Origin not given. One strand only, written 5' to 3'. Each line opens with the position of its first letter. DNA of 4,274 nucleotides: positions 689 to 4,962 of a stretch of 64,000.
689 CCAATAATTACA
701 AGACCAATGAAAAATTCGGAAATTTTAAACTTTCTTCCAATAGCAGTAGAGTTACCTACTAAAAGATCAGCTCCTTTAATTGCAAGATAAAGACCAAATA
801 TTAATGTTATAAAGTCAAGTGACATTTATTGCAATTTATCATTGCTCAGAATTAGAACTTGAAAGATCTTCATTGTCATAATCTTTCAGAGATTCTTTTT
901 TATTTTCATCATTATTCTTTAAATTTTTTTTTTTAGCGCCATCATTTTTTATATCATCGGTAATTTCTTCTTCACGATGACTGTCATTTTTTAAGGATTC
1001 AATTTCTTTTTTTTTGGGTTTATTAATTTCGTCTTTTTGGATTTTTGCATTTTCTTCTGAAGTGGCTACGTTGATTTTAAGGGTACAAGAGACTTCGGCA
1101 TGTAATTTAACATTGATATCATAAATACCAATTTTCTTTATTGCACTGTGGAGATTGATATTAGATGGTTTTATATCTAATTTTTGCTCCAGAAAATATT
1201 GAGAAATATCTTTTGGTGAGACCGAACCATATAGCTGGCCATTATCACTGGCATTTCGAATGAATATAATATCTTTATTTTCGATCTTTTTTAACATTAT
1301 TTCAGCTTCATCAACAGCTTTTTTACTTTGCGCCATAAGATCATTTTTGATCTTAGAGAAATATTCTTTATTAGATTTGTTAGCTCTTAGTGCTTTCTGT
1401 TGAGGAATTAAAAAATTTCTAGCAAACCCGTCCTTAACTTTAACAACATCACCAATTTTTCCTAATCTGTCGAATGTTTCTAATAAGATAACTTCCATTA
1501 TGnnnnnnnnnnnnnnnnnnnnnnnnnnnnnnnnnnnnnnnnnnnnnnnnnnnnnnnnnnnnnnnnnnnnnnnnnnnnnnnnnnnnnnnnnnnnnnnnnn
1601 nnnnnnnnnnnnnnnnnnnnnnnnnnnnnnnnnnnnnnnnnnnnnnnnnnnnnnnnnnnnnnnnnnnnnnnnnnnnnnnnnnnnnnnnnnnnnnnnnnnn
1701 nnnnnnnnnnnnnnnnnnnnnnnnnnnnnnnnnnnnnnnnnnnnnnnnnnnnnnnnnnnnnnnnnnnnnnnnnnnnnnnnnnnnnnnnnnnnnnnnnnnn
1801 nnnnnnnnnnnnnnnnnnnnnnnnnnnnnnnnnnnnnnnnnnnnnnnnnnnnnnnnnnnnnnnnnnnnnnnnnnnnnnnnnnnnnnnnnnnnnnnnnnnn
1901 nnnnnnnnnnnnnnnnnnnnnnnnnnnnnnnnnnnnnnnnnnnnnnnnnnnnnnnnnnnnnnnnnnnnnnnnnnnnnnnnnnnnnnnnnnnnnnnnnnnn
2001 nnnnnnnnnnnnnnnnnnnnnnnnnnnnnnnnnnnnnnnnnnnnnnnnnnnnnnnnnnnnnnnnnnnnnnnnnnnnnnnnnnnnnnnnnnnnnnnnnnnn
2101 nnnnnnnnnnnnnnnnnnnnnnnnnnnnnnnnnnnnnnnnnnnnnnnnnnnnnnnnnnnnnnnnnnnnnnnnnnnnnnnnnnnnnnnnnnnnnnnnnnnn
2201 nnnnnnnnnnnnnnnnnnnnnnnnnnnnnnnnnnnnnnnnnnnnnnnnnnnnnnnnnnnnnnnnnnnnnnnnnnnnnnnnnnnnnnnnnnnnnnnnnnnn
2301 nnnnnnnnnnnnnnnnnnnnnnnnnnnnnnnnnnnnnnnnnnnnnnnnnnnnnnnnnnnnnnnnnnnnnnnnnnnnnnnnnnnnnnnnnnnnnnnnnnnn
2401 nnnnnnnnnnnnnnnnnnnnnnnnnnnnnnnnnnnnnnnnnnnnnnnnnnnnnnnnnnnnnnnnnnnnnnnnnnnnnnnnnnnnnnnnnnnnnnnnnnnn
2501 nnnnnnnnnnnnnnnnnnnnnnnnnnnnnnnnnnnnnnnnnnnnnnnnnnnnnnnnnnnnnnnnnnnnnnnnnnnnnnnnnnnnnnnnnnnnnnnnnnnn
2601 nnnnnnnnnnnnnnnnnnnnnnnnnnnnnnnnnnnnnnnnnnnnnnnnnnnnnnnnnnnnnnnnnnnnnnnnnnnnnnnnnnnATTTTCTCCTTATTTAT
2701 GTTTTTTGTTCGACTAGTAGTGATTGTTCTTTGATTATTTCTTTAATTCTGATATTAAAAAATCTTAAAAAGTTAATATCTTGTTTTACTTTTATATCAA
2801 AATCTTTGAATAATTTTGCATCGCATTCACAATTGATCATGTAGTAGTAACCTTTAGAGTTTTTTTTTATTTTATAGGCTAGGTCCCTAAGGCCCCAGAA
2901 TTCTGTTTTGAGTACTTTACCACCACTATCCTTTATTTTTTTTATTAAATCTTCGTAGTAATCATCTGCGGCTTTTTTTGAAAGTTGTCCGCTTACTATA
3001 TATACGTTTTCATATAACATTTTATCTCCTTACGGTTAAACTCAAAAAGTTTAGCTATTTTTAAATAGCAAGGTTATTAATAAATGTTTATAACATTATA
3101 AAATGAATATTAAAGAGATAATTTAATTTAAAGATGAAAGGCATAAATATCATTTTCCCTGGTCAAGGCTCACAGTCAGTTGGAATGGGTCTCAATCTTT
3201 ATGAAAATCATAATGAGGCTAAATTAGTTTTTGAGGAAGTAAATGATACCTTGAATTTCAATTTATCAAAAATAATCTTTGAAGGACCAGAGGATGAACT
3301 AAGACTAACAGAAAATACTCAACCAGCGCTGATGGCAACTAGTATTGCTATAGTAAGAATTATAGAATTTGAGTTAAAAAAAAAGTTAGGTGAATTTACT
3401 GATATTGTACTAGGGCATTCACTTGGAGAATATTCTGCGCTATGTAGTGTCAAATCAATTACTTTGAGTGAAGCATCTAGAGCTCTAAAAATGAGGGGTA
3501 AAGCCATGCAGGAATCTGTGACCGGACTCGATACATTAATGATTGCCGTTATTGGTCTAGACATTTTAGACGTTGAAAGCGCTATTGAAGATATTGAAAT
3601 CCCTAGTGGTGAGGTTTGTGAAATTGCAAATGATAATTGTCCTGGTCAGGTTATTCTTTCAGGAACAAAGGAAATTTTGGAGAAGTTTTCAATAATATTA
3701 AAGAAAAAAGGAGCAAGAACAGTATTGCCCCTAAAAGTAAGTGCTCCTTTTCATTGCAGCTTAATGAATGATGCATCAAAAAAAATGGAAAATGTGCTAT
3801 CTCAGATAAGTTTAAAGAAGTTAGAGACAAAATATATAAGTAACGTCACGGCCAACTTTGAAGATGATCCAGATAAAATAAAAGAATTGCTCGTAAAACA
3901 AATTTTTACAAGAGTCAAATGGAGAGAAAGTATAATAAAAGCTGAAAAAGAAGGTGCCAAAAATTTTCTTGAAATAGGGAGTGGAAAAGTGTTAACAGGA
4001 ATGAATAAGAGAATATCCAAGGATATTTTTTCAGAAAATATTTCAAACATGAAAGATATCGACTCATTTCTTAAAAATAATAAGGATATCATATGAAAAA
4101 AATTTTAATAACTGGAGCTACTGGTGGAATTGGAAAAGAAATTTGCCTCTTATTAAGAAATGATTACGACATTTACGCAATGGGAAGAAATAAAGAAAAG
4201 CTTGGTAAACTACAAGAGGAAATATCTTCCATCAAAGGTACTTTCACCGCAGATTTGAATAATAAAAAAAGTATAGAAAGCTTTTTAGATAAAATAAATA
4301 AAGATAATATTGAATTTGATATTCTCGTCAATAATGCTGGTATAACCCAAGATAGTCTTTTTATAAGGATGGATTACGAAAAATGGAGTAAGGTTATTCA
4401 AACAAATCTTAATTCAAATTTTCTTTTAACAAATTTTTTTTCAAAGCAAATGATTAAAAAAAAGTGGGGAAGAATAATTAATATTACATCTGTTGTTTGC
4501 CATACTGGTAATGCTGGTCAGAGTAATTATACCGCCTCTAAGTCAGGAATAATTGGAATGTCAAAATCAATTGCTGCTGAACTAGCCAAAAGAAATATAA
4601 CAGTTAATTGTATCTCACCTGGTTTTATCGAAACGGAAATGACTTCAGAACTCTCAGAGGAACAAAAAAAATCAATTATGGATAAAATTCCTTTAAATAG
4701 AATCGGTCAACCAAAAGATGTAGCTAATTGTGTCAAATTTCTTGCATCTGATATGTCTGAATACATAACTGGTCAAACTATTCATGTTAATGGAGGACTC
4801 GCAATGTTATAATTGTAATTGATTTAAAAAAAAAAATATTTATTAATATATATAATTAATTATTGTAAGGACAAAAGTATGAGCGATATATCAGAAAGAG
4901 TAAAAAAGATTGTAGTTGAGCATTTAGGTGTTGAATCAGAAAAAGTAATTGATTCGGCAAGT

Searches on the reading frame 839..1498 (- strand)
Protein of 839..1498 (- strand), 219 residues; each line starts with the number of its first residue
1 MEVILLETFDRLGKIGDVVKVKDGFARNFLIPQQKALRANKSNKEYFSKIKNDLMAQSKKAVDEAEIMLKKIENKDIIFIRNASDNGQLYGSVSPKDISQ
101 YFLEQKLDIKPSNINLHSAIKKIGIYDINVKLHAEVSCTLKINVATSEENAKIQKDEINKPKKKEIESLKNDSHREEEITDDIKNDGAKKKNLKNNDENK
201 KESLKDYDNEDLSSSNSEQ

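Call 42: search_protein_families(library=pfam, proteins=[window:839-1498:-], max_evalue=0.00001)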
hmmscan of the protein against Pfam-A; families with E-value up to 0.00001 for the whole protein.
window:839-1498:- (219 aa): 2 families
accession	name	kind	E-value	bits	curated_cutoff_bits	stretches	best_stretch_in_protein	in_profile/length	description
PF03948.19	Ribosomal_L9_C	-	5e-21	75.4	23.2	1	64-145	2-85/86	Ribosomal protein L9, C-terminal domain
PF01281.25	Ribosomal_L9_N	-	9.1e-21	73.6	20.7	1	1-46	1-46/47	Ribosomal protein L9, N-terminal domain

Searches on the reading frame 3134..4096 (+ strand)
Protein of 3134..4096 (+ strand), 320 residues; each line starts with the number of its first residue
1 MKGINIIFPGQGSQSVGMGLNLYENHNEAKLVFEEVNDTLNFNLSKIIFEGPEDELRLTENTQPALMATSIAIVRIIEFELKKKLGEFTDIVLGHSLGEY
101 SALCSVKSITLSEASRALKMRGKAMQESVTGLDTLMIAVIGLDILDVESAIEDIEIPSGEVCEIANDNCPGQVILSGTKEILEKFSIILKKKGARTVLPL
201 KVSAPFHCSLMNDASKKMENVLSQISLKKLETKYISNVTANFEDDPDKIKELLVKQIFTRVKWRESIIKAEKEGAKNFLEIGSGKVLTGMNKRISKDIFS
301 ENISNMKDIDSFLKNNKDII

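Call 42: search_protein_families(library=pfam, proteins=[window:3134-4096:+], max_evalue=0.00001)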
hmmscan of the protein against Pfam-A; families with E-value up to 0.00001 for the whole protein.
window:3134-4096:+ (320 aa): 1 family
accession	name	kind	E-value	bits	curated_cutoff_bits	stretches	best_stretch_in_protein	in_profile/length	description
PF00698.26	Acyl_transf_1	-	8.6e-32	111.3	32.7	1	7-297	3-281/319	Acyl transferase domain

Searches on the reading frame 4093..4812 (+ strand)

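Call 42: search_protein_families(library=pfam, proteins=[window:4093-4812:+], max_evalue=0.00001)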
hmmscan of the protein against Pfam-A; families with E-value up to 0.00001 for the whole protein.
window:4093-4812:+ (239 aa): 3 families
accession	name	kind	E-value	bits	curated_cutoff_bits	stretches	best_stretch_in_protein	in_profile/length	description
PF13561.12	adh_short_C2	-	1.5e-56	192.1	27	1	8-236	1-235/236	Enoyl-(Acyl carrier protein) reductase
PF00106.31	adh_short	-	3.9e-54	183.5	26.6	1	2-191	1-194/195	short chain dehydrogenase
PF08659.16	KR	-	1e-14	55.3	22.6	1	4-151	3-154/180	KR domain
